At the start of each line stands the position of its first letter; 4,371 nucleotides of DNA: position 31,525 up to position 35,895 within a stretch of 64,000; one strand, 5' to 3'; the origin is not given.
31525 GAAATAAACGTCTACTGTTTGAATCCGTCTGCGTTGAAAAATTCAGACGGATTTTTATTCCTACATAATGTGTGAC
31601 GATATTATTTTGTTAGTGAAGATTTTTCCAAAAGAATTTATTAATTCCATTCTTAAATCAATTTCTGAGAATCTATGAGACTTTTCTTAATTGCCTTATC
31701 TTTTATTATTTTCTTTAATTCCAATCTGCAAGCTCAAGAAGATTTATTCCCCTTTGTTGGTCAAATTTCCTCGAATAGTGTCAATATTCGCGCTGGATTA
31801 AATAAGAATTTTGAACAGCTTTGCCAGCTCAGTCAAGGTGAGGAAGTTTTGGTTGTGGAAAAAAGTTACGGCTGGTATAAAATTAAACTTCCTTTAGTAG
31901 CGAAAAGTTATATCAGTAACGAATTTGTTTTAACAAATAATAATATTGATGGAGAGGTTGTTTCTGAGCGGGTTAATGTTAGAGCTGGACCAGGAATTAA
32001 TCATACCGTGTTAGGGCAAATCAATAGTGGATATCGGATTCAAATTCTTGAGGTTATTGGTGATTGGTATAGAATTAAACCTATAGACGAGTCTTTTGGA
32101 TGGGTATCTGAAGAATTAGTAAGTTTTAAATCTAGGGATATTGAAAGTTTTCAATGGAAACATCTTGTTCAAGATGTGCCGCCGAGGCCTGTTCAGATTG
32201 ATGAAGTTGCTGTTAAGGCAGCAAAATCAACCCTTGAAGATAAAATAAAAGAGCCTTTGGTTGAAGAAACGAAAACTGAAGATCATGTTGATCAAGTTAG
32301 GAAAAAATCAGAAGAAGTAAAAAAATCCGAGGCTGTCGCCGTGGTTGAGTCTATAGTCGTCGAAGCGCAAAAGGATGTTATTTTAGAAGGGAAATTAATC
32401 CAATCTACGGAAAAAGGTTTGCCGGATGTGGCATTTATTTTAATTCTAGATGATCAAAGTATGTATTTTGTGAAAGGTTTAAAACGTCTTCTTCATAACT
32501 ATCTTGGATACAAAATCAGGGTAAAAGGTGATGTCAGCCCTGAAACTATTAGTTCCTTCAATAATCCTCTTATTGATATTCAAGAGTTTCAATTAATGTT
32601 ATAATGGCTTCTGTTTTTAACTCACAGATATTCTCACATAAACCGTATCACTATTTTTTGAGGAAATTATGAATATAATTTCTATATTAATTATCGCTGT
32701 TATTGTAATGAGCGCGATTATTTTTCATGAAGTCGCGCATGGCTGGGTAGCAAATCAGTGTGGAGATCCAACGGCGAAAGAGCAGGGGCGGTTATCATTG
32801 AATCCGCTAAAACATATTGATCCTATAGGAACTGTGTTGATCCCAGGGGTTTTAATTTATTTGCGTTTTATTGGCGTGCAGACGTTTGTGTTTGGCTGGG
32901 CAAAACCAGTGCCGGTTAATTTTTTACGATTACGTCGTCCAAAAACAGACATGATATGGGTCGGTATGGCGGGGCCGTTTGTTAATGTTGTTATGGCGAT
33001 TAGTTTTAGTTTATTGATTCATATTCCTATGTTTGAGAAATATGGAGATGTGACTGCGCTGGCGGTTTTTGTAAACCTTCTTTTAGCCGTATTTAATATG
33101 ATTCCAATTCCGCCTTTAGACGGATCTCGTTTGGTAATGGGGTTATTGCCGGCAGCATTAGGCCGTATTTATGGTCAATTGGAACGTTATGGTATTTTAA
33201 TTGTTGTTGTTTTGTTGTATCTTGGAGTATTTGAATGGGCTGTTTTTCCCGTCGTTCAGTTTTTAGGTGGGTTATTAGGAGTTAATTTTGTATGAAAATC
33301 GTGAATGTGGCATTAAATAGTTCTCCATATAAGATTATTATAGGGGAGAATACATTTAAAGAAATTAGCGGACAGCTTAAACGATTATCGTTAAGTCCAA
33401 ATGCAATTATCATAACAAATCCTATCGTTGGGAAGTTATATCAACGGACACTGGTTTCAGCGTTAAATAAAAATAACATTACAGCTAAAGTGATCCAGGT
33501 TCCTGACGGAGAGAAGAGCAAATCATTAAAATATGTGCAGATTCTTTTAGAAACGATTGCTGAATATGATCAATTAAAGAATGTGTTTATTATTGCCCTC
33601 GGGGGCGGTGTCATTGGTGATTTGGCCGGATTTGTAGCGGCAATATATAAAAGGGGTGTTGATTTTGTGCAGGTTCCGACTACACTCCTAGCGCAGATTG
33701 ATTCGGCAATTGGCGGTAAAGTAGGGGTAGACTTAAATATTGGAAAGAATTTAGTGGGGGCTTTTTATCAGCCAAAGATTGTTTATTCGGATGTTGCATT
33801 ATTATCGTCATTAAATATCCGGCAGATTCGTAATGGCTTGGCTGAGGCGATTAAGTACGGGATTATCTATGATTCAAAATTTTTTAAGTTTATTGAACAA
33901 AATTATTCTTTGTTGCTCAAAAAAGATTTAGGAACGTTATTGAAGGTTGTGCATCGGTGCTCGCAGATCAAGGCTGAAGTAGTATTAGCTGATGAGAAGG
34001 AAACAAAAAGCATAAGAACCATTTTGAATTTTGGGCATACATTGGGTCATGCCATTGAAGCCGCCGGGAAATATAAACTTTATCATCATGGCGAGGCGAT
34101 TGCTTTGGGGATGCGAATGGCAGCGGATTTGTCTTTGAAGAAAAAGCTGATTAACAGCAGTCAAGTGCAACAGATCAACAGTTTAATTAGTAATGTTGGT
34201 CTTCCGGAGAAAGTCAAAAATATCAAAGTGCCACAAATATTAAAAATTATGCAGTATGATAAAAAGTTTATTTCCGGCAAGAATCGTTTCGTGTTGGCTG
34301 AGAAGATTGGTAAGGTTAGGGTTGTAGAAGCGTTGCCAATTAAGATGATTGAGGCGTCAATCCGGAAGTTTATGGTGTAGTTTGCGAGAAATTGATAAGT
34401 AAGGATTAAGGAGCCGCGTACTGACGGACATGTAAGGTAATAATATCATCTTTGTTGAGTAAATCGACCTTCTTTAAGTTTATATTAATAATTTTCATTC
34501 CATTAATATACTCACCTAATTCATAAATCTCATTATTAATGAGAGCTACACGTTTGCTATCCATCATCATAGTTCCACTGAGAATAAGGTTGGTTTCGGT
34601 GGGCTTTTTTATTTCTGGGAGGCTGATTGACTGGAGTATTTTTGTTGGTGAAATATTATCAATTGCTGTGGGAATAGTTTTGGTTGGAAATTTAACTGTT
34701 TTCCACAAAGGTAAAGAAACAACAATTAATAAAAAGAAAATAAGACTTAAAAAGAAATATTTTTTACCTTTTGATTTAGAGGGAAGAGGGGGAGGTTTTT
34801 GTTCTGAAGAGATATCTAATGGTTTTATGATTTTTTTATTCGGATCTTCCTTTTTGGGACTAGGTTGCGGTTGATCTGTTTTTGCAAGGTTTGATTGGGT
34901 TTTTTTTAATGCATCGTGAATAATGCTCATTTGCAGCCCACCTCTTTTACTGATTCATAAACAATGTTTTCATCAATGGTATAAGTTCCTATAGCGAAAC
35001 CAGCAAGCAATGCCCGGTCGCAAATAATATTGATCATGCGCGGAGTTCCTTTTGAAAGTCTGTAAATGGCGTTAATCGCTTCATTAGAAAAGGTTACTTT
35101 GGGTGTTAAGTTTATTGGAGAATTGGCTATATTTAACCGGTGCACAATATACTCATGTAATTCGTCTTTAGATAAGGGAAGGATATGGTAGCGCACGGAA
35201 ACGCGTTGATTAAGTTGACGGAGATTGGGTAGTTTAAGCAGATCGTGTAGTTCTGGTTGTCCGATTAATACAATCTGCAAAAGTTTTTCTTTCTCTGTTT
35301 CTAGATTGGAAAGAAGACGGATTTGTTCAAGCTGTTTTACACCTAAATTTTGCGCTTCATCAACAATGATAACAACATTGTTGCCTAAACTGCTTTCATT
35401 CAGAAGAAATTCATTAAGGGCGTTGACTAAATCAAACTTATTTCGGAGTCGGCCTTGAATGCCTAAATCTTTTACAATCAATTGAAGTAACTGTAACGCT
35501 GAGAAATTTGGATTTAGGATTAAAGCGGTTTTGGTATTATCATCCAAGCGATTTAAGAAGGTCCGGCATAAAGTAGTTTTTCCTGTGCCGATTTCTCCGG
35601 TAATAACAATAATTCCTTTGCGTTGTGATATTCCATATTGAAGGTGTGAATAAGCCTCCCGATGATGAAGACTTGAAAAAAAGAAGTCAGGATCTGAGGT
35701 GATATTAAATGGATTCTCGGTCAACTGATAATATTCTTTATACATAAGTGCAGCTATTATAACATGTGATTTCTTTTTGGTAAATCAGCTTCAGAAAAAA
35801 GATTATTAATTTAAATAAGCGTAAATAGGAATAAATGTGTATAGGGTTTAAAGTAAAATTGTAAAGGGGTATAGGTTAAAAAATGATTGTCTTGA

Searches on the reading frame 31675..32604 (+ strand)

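Call 81: search_protein_families(library=ncbifam, proteins=[window:31675-32604:+], max_evalue=1e-10)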
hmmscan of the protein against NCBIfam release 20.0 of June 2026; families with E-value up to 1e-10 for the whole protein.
window:31675-32604:+ (309 aa): 2 families
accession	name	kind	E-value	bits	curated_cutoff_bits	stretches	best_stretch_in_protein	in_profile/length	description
TIGR04211.1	SH3_and_anchor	equivalog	4.6e-13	49.2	65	0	99-220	7-125/198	TIGR04211 family SH3 domain-containing protein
NF040678.1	EntFM_CwpFM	equivalog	1.6e-12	47.1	720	1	32-150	65-190/430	enterotoxin EntFM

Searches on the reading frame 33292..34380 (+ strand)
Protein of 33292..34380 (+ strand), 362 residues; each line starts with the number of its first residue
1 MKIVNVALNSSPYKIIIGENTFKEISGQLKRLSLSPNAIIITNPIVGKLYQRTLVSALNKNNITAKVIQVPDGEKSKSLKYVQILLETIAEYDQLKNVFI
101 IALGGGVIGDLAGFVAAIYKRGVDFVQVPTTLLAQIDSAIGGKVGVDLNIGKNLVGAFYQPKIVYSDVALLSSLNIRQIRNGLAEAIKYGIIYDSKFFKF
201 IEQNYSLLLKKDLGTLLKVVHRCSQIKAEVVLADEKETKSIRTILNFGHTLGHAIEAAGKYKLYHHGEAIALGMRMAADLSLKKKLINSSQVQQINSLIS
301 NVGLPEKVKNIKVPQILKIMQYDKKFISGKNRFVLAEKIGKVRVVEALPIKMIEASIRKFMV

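Call 81: search_protein_families(library=ncbifam, proteins=[window:33292-34380:+], max_evalue=1e-10)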
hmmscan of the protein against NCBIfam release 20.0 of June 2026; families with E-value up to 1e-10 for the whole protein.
window:33292-34380:+ (362 aa): 6 families
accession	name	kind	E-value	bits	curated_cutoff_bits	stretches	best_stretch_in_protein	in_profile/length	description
TIGR01357.1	aroB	equivalog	8.4e-108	360.6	305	1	13-350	1-336/344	3-dehydroquinate synthase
TIGR04425.1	P_lya_rel_AroB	hypoth_equivalog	2.9e-68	230.4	400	1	26-361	17-345/348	AroB-related putative sugar phosphate phospholyase (cyclizing)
NF004852.0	PRK06203.1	equivalog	7e-60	203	333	1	58-359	82-390/407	3-dehydroquinate synthase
NF010627.0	PRK14021.1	equivalog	7.4e-58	196.2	565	1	11-358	187-538/542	bifunctional shikimate kinase/3-dehydroquinate synthase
NF010556.0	PRK13951.1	equivalog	4.7e-50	170.9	560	1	3-354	155-489/492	bifunctional shikimate kinase AroK/3-dehydroquinate synthase AroB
NF002022.0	PRK00843.1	equivalog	2.1e-13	50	413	0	12-187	11-173/350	NAD(P)-dependent glycerol-1-phosphate dehydrogenase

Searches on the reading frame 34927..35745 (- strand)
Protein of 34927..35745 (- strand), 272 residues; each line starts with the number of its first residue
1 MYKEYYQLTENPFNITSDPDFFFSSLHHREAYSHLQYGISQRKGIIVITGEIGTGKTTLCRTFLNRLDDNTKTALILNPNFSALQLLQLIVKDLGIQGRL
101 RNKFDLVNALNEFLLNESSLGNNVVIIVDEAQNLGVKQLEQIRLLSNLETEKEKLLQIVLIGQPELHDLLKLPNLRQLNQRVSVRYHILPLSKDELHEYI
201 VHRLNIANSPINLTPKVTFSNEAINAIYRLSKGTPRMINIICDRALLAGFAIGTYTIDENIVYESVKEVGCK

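Call 58: search_protein_families(library=pfam, proteins=[window:34927-35745:-], max_evalue=0.001)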
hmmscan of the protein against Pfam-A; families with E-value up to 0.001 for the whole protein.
window:34927-35745:- (272 aa): 15 families
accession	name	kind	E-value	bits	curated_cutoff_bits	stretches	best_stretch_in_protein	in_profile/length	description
PF13401.12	AAA_22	-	6.3e-29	101.4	27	1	41-170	3-130/130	AAA domain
PF13191.12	AAA_16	-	1.4e-10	42.3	32.6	1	40-155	21-164/167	AAA ATPase domain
PF09848.15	SLFN-g3_helicase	-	2.2e-07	30.9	24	1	44-138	2-95/354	Schlafen group 3, DNA/RNA helicase domain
PF13245.12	AAA_19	-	7.2e-07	29.9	25.1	1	43-162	11-124/134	AAA domain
PF01637.24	ATPase_2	-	1.1e-06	29.1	33.2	1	41-142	18-128/225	ATPase domain predominantly from Archaea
PF13604.12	AAA_30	-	1.1e-06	28.9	27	1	39-163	14-124/191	AAA domain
PF13173.12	AAA_14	-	3.7e-05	24.2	27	1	44-196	3-128/129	AAA domain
PF00004.35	AAA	-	6.1e-05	23.9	21.2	1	47-181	2-126/131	ATPase family associated with various cellular activities (AAA)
PF00437.27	T2SSE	-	6.3e-05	22.2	24.9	1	32-72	131-171/370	Type II/IV secretion system protein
PF24883.2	NPHP3_N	-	8.9e-05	23.2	24.8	0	41-74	20-53/164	Nephrocystin 3, N-terminal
PF25199.1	nSTAND_NTPase5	-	0.00011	22.5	34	0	40-160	38-130/145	Novel STAND NTPase 5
PF02492.25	cobW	-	0.00018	21.6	20.7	1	45-78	2-35/180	CobW/HypB/UreG, nucleotide-binding domain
PF02562.22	PhoH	-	0.00037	20.5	27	0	122-142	119-139/205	PhoH-like protein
PF20720.3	nSTAND3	-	0.00046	20.3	27.2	1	39-70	13-44/155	Novel STAND NTPase 3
PF02367.23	TsaE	-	0.00063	20.1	26.6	0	41-71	19-49/128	Threonylcarbamoyl adenosine biosynthesis protein TsaE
